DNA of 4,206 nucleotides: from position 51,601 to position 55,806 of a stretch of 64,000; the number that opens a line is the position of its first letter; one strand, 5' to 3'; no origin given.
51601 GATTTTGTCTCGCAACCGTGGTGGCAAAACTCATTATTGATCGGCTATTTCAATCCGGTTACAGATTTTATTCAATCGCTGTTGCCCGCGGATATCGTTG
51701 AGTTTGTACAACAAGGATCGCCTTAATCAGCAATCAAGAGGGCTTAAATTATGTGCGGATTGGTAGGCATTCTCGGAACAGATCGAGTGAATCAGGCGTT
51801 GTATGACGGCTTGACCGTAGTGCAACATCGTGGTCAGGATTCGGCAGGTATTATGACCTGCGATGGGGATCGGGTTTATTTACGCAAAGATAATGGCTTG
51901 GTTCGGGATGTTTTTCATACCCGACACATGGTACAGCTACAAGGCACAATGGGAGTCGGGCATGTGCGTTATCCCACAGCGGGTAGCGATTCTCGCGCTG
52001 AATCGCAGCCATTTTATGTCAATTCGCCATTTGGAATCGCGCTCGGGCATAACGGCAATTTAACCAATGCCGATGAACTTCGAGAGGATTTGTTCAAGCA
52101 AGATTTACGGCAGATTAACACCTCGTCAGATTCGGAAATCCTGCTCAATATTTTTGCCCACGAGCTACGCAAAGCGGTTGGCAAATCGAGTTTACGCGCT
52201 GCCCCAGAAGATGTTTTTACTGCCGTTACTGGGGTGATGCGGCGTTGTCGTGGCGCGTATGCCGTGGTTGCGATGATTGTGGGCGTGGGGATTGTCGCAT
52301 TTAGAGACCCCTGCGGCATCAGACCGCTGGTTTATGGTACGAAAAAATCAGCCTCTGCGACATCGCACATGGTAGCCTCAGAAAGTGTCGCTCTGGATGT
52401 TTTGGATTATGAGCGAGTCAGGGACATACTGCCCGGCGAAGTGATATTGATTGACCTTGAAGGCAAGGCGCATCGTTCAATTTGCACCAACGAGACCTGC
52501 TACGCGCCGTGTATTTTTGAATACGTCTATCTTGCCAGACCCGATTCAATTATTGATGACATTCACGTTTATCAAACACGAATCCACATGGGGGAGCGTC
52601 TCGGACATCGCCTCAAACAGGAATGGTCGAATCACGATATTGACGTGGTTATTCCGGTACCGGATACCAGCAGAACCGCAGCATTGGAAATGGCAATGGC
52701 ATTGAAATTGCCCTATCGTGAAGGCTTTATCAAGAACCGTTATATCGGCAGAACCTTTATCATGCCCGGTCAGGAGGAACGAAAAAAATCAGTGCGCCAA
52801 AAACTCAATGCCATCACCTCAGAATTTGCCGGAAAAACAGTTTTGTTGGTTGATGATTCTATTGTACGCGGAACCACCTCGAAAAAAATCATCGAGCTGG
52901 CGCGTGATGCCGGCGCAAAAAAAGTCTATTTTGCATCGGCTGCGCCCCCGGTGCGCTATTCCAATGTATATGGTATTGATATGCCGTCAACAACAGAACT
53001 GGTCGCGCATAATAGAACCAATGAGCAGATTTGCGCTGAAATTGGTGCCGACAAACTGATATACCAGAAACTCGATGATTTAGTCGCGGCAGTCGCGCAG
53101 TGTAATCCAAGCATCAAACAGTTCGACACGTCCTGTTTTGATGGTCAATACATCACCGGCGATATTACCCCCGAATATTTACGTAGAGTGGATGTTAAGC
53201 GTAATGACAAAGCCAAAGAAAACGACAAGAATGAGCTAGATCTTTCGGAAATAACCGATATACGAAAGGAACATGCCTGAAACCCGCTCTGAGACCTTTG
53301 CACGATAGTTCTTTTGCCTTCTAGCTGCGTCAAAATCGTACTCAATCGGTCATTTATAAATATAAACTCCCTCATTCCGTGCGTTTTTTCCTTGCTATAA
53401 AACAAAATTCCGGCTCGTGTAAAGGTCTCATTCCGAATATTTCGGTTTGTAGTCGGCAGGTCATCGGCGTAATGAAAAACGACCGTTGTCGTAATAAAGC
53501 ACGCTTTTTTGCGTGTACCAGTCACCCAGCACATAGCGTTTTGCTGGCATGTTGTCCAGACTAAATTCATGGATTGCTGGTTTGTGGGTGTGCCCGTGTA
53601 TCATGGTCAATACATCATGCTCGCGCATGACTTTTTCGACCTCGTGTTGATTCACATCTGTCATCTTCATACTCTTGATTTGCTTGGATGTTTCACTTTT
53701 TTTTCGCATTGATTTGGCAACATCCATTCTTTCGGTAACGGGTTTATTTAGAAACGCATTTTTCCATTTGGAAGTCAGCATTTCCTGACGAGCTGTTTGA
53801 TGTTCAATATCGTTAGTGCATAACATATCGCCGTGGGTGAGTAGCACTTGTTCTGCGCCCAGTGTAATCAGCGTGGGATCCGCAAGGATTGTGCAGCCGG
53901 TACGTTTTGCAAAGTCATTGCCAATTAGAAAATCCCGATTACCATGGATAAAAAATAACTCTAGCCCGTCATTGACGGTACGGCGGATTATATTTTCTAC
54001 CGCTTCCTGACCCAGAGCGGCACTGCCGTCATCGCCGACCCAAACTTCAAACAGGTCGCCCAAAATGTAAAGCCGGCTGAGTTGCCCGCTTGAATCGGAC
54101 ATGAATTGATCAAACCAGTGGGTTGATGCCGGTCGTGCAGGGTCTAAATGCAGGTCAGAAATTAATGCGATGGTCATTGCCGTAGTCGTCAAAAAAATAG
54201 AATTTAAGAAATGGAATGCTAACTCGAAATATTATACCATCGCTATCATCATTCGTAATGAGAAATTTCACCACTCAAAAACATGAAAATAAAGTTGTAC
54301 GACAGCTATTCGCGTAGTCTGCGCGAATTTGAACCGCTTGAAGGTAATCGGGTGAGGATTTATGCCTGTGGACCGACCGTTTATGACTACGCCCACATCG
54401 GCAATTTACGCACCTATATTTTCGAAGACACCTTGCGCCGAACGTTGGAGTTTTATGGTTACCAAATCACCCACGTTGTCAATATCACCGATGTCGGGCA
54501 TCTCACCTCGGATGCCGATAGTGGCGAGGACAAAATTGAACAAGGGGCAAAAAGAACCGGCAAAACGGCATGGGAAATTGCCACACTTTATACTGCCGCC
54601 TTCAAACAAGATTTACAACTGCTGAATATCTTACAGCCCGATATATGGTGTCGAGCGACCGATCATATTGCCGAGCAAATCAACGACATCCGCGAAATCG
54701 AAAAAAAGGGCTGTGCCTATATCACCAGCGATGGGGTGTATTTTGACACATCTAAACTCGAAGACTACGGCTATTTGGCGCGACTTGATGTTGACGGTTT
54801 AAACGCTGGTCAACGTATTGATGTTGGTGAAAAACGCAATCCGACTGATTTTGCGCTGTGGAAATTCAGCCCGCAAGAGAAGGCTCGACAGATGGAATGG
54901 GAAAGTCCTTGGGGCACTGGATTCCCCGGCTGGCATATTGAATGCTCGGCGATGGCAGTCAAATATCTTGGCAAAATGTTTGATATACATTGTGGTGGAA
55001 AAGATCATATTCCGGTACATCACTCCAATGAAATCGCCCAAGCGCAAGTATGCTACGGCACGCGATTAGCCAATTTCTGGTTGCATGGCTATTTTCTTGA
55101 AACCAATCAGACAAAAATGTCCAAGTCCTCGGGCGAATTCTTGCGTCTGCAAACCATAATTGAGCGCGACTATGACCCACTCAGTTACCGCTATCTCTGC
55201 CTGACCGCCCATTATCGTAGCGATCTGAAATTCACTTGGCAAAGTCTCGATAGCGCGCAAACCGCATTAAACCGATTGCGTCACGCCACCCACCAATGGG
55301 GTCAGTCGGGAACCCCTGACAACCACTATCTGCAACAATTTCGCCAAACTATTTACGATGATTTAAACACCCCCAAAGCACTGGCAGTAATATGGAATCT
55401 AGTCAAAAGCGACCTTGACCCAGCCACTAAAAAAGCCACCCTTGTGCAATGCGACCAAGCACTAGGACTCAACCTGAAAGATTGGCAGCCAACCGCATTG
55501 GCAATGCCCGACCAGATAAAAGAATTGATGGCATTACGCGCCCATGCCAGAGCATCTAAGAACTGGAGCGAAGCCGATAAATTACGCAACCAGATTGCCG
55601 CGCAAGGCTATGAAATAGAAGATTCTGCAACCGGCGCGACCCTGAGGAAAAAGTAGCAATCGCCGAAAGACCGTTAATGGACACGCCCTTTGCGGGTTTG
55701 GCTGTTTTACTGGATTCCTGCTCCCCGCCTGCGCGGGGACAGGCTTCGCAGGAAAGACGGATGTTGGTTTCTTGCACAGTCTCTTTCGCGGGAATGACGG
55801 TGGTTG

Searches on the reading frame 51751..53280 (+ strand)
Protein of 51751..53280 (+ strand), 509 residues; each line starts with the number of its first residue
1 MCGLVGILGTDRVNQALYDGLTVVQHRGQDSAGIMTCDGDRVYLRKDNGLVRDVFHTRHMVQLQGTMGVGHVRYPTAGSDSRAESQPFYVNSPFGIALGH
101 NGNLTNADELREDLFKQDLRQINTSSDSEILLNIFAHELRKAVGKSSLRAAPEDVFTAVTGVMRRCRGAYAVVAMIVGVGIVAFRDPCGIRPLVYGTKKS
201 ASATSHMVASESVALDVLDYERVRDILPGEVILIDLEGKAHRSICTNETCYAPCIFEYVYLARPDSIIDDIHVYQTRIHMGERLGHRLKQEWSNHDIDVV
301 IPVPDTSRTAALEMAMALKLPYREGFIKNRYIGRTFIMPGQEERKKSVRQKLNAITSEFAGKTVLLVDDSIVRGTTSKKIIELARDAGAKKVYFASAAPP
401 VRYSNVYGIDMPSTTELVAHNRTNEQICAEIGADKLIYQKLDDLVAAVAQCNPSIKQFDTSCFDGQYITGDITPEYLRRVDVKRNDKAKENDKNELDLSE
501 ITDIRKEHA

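Call 14: search_protein_families(library=ncbifam, proteins=[window:51751-53280:+], max_evalue=0.00001)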
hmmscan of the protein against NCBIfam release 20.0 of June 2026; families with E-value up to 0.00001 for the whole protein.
window:51751-53280:+ (509 aa): 6 families
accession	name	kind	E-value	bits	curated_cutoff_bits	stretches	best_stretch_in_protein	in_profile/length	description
TIGR01134.1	purF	equivalog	1.1e-155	519.3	350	1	2-467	1-431/432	amidophosphoribosyltransferase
NF001484.0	PRK00331.1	subfamily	1.2e-28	99.8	381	1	1-215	1-198/601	isomerizing glutamine--fructose-6-phosphate transaminase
TIGR01135.1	glmS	equivalog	2.9e-25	88.8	418.05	1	2-215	1-197/607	glutamine--fructose-6-phosphate transaminase (isomerizing)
TIGR01536.1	asn_synth_AEB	equivalog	1.5e-14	53.9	267.1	1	2-219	1-170/517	asparagine synthase (glutamine-hydrolyzing)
NF006949.0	PRK09431.1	equivalog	1.7e-08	33.5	499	0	80-138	55-110/554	asparagine synthase B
TIGR01251.1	ribP_PPkin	subfamily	1.1e-06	27.8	113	1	283-396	148-245/309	ribose-phosphate diphosphokinase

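Call 16: find_related_loci(query=window:51751-53280:+, collection=genome_contigs, flank=1000)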
Query window:51751-53280:+ (509 aa) in genome_contigs; peptide patterns used: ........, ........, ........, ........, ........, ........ (x = any residue, [..] = any of these).
172 stretches matched a pattern; 123 encode a relative of the query (tblastn E <= 1e-3); the best 80 are kept; 80 distinct loci.
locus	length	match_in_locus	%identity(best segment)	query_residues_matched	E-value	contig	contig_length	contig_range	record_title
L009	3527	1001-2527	87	1-509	0e+0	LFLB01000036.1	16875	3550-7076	MAG: Candidatus Spongiihabitans thiooxidans isolate LS_SOB contig8341, whole genome shotgun sequence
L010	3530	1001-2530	77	1-509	0e+0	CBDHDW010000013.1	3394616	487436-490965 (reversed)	MAG: Candidatus Poriferihabitaceae bacterium isolate 67226578-6d30-497a-b66e-a77e508eb20a genome assembly, contig: chrom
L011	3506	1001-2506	68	1-502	0e+0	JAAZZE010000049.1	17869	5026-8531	MAG: Gammaproteobacteria bacterium isolate bin89s NODE_49_length_17869_cov_14.530594, whole genome shotgun sequence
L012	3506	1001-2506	67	1-502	0e+0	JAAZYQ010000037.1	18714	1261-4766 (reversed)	MAG: Gammaproteobacteria bacterium isolate bin63p NODE_37_length_18714_cov_10.514283, whole genome shotgun sequence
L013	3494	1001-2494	66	1-499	0e+0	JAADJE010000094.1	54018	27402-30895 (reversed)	MAG: Gammaproteobacteria bacterium isolate M_MetaBat.99 contig-127_3729, whole genome shotgun sequence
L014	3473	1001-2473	67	1-494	0e+0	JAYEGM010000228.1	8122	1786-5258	MAG: Pseudomonadota bacterium isolate MAG246 MAG246_228, whole genome shotgun sequence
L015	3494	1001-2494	66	1-499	0e+0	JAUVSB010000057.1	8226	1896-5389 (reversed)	MAG: Gammaproteobacteria bacterium isolate CSMAG_729 CSMAG_729_k127_4551517_length_8226_cov_16.9047, whole genome shotgu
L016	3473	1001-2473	67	1-494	0e+0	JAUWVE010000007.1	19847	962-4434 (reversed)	MAG: Gammaproteobacteria bacterium isolate CSMAG_2624 CSMAG_2624_k141_3317436_length_19847_cov_14.5115, whole genome sho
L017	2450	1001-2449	67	1-486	0e+0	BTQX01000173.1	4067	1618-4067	MAG: Gammaproteobacteria bacterium BMS9Abin25 DNA, NODE_10679_length_4067, whole genome shotgun sequence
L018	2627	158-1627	66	1-491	0e+0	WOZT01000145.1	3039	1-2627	MAG: Gammaproteobacteria bacterium isolate WOFB31 NODE_16350_length_3039_cov_136.519437, whole genome shotgun sequence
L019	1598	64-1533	66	1-491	0e+0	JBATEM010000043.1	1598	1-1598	MAG: Candidatus Macondimonas sp. isolate MFD10109_ilm_asm_bin14 k127_36510, whole genome shotgun sequence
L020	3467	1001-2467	65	1-489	0e+0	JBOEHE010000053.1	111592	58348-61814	MAG: Arenicella sp. isolate PBSgam11 PBS13d_contig_2217, whole genome shotgun sequence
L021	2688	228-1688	66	1-490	0e+0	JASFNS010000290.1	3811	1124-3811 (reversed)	MAG: Thiogranum sp. isolate D0819M02metaG_Bin_1_Cleaned_1 D0819M02metaG_FD_scaffold_15733_c1, whole genome shotgun seque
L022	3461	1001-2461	66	1-490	0e+0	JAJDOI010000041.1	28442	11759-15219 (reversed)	MAG: Thiogranum sp. isolate MASpbin.12 k141_1188484, whole genome shotgun sequence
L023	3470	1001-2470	65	1-491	0e+0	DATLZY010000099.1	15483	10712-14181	MAG TPA_asm: Candidatus Acidiferrales bacterium isolate SMAG_U13311 k141_27074, whole genome shotgun sequence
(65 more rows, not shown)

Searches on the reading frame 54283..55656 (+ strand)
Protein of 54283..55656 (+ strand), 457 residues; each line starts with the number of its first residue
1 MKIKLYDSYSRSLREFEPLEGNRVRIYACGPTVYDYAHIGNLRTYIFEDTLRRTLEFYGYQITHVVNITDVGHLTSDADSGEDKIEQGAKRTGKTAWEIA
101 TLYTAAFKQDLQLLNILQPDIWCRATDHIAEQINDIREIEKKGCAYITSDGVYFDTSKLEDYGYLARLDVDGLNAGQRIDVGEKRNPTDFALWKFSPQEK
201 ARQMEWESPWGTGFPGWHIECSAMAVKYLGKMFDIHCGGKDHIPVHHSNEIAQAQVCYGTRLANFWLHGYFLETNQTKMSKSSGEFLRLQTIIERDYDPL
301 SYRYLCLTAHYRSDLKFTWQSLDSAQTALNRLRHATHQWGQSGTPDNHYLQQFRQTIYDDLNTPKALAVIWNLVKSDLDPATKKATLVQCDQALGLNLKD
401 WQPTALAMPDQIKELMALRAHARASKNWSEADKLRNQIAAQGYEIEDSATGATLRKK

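Call 14: search_protein_families(library=ncbifam, proteins=[window:54283-55656:+], max_evalue=0.00001)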
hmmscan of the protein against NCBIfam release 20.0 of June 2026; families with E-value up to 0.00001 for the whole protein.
window:54283-55656:+ (457 aa): 8 families
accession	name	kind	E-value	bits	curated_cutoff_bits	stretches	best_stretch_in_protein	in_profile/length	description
NF011108.0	PRK14536.1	equivalog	6.4e-155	516.6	780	2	1-335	1-336/490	cysteine--tRNA ligase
TIGR00435.1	cysS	equivalog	1.4e-129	433.2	340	1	3-456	1-465/466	cysteine--tRNA ligase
NF011107.0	PRK14534.1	equivalog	1.3e-114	383.8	744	1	1-454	1-478/481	cysteine--tRNA ligase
TIGR03447.1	mycothiol_MshC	equivalog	4.8e-65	220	485.1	1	2-384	17-392/411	cysteine--1-D-myo-inosityl 2-amino-2-deoxy-alpha-D-glucopyranoside ligase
TIGR00398.1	metG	equivalog_domain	3.1e-13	49.3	336.35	1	260-323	309-372/530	methionine--tRNA ligase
NF001100.0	PRK00133.1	equivalog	1.8e-08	33.4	587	0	260-322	313-375/676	methionine--tRNA ligase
NF008900.0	PRK12267.1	equivalog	4.7e-06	25.4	598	0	35-132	17-103/648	methionine--tRNA ligase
NF009687.0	PRK13208.1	equivalog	5.7e-06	24.8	738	0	263-336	519-591/801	valine--tRNA ligase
